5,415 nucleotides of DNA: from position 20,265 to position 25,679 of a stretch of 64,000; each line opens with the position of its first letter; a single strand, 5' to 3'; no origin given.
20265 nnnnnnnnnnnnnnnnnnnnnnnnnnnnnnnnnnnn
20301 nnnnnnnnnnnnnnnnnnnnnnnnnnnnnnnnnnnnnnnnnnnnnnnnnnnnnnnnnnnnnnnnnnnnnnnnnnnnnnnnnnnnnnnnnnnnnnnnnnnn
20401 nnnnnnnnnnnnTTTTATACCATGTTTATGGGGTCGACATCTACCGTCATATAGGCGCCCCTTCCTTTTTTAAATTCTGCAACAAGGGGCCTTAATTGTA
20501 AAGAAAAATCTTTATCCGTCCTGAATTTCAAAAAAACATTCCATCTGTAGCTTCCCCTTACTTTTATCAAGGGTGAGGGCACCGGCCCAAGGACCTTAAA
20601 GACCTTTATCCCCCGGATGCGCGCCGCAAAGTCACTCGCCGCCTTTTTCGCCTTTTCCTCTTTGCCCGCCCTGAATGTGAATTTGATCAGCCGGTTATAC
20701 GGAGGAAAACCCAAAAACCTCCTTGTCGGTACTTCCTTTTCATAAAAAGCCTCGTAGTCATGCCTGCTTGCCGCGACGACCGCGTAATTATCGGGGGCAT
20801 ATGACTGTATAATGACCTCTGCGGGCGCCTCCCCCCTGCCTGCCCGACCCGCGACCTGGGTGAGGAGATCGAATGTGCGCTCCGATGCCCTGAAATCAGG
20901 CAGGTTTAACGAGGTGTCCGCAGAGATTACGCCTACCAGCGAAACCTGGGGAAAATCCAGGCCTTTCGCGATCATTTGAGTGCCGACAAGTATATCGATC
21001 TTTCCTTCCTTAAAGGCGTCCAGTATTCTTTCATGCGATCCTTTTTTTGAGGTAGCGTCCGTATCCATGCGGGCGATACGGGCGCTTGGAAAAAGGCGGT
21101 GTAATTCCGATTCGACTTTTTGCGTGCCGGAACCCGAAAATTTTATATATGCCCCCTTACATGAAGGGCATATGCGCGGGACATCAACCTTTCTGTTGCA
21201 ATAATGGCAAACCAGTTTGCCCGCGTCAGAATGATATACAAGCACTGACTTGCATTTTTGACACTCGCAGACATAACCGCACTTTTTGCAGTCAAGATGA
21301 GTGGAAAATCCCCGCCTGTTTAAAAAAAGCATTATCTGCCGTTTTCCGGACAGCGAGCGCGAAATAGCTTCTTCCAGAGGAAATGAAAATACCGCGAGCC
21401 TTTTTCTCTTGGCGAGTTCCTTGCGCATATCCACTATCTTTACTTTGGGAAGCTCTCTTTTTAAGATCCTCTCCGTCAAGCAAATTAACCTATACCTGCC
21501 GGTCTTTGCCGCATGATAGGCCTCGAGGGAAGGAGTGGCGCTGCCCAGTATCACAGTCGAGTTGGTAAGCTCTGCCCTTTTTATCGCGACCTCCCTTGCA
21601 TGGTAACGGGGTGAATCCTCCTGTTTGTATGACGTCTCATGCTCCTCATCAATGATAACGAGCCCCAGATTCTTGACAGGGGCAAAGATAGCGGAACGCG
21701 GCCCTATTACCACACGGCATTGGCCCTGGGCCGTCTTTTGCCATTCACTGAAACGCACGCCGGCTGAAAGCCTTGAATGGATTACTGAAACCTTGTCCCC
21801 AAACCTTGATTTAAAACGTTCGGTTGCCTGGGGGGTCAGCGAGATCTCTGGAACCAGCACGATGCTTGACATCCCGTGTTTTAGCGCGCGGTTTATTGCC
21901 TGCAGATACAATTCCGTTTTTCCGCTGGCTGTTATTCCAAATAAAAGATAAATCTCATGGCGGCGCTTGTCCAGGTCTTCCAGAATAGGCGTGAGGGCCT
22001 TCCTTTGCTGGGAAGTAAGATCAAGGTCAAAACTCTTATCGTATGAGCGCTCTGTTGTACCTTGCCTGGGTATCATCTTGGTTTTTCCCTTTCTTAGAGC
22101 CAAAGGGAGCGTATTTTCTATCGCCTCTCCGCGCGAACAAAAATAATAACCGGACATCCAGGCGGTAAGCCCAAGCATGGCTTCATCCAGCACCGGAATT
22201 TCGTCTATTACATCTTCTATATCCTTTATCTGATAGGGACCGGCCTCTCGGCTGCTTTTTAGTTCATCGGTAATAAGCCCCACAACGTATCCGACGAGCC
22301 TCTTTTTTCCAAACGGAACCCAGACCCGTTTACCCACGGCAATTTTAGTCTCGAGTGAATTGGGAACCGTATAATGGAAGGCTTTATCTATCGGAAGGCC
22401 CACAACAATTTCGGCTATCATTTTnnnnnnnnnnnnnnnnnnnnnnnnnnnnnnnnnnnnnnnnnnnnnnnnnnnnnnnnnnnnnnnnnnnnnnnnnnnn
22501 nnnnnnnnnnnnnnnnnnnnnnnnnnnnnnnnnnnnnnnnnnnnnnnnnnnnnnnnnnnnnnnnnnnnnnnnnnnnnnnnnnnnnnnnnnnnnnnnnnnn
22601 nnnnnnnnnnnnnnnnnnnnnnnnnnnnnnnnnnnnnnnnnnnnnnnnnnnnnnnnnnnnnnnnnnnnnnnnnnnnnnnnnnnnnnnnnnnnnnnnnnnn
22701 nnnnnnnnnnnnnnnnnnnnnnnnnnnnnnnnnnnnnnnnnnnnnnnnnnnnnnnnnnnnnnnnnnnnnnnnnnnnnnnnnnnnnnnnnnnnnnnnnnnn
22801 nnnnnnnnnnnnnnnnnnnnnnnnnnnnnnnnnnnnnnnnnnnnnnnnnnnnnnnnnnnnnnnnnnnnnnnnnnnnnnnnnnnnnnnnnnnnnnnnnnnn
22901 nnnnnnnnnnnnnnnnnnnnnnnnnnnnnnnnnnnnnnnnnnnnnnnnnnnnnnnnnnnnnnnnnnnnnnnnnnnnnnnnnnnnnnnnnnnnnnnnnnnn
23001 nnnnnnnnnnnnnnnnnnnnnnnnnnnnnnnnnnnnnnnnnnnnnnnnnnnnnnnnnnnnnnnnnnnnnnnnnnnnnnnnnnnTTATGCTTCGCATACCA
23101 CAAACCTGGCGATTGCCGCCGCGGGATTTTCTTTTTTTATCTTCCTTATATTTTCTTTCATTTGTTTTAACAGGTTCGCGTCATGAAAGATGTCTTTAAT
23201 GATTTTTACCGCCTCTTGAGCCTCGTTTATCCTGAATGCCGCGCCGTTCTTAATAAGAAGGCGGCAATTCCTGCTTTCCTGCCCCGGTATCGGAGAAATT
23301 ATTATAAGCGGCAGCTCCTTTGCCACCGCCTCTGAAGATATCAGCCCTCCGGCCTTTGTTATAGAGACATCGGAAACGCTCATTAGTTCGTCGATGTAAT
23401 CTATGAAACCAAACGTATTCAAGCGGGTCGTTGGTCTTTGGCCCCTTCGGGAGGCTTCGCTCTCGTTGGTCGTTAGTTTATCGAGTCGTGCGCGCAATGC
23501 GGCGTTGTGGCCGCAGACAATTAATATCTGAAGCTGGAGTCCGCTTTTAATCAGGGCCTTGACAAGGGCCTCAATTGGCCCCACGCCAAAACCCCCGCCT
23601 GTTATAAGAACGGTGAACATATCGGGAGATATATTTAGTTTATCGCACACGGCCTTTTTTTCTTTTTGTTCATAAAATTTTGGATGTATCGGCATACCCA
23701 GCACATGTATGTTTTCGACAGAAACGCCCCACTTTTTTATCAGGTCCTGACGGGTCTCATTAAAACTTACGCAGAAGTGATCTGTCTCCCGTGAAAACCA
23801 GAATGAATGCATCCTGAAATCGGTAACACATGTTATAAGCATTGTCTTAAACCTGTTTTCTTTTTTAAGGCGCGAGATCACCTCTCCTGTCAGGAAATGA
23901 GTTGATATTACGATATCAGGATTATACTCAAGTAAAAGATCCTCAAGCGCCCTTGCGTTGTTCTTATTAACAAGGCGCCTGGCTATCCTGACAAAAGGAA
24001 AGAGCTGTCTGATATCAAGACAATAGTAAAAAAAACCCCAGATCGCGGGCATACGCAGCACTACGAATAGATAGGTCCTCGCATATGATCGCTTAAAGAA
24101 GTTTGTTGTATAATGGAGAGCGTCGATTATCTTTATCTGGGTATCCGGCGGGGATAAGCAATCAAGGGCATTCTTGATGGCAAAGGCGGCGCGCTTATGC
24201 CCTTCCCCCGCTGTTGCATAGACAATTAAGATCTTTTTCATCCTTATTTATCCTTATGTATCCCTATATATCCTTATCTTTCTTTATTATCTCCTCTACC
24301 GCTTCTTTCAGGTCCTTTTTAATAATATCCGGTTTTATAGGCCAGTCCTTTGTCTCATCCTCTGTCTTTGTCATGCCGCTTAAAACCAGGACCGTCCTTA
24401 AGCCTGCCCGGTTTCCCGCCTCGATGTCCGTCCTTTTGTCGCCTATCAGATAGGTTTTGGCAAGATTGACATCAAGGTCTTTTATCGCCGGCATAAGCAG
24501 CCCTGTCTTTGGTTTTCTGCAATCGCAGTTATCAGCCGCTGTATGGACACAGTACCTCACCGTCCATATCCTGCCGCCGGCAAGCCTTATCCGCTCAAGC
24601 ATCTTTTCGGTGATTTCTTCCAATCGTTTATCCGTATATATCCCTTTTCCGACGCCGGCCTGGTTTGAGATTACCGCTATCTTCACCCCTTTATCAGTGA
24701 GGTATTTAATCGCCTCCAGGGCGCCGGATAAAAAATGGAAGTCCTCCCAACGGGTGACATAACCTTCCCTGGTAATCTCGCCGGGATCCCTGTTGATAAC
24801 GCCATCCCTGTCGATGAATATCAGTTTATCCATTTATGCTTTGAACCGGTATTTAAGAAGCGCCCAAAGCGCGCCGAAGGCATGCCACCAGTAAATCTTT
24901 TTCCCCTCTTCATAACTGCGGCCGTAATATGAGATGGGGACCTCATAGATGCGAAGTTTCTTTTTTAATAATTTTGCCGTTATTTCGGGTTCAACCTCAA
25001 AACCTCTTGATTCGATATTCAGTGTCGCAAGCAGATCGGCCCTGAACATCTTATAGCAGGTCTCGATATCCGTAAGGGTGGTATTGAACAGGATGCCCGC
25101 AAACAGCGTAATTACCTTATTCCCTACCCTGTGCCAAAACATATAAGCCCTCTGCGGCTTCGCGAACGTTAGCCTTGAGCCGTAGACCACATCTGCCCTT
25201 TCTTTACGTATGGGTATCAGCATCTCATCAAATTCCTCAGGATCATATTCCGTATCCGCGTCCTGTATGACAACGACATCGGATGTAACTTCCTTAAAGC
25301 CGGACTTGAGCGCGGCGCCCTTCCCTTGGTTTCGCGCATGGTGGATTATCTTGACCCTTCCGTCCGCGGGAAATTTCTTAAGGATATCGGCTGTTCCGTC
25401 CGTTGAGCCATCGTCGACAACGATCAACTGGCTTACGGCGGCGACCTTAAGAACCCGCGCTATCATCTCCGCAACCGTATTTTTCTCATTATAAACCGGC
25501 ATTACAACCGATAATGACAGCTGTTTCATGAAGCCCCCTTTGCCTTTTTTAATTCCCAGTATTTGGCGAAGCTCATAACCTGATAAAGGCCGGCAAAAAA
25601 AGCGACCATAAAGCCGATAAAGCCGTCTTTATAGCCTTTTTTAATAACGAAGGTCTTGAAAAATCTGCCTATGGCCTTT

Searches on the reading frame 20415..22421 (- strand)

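Call 77: search_protein_families(library=pfam, proteins=[window:20415-22421:-])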
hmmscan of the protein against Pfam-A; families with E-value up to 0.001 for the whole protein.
window:20415-22421:- (668 aa): 7 families
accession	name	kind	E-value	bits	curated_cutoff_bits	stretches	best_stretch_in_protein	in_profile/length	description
PF17764.6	PriA_3primeBD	-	1.7e-26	92.4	22.7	1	4-106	1-96/96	3'DNA-binding domain (3'BD)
PF18074.6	PriA_C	-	2.6e-18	67.1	26.9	1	574-664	1-95/95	Primosomal protein N C-terminal domain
PF00270.35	DEAD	-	9e-18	65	26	1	137-300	2-162/167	DEAD/DEAH box helicase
PF04851.21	ResIII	-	2.6e-15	57.2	22.5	1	133-298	2-163/164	Type III restriction enzyme, res subunit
PF00271.37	Helicase_C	-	4.8e-14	53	23.5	1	444-529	38-108/110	Helicase conserved C-terminal domain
PF18319.7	Zn_ribbon_PriA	-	5e-06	26.8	26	1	387-410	1-24/27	PriA DNA helicase Cys-rich region (CRR) domain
PF01637.24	ATPase_2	-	0.0007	19.9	33.2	0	141-195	6-60/225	ATPase domain predominantly from Archaea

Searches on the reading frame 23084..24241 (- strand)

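Call 10: search_protein_families(library=pfam, proteins=[window:23084-24241:-])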
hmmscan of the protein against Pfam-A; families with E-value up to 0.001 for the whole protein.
window:23084-24241:- (385 aa): 3 families
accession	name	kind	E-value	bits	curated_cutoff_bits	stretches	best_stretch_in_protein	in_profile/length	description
PF06925.17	MGDG_synth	-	3.9e-29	102.3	25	1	15-185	1-169/169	Monogalactosyldiacylglycerol (MGDG) synthase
PF04101.22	Glyco_tran_28_C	-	5.1e-08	33.6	22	1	210-365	1-154/166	Glycosyltransferase family 28 C-terminal domain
PF00534.26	Glycos_transf_1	-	1.1e-05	25.5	26.4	1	271-367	72-171/172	Glycosyl transferases group 1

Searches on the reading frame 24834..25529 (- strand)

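Call 10: search_protein_families(library=pfam, proteins=[window:24834-25529:-])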
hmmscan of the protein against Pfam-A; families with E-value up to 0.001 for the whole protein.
window:24834-25529:- (231 aa): 5 families
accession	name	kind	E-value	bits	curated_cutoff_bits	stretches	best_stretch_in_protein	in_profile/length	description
PF00535.33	Glycos_transf_2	-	1.8e-35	122.8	23.3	1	7-167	1-164/168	Glycosyl transferase family 2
PF13641.12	Glyco_tranf_2_3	-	2.1e-11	44.7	27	1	6-119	3-123/230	Glycosyltransferase like family 2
PF10111.15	Glyco_tranf_2_2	-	1.1e-08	35.4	27.3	1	7-105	1-104/276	Glycosyltransferase like family 2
PF13704.12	Glyco_tranf_2_4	-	4.1e-05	24.4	27.5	1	14-70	2-54/98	Glycosyl transferase family 2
PF13506.12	Glyco_transf_21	-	0.0008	19.4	21.7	0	70-150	18-94/174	Glycosyl transferase family 21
